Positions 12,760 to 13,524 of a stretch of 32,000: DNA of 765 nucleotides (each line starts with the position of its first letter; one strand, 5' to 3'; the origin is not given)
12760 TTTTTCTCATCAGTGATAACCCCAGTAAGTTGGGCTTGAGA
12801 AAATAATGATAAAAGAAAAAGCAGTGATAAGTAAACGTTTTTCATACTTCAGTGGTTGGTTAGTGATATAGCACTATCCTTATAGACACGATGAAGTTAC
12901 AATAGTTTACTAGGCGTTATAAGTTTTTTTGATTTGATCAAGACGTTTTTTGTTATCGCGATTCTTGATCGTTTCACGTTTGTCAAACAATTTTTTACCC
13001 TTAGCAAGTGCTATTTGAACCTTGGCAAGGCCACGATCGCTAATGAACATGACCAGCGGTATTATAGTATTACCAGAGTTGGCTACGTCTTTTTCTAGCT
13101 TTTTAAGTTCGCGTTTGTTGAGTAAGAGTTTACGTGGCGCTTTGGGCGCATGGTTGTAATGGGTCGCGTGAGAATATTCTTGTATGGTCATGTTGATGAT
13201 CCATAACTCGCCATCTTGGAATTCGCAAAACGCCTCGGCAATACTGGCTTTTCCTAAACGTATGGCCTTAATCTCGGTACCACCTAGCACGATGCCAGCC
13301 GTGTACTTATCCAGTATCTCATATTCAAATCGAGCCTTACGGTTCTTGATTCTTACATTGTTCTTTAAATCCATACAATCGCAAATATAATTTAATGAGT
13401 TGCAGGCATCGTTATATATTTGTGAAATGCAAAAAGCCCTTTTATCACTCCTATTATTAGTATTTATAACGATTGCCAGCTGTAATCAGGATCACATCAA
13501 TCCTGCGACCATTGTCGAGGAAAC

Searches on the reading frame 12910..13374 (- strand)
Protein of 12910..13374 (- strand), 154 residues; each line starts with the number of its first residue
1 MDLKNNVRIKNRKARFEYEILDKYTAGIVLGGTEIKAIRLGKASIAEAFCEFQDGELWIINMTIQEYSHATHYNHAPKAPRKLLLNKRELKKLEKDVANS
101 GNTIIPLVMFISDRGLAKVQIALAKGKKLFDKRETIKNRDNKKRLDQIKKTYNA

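Call 58: search_protein_families(library=pfam, proteins=[window:12910-13374:-], max_evalue=0.00001)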
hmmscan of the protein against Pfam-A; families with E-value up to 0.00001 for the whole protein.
window:12910-13374:- (154 aa): 1 family
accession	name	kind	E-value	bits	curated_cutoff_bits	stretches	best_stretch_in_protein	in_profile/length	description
PF01668.23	SmpB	-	2.6e-55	186.7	27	1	9-150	2-142/143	SmpB protein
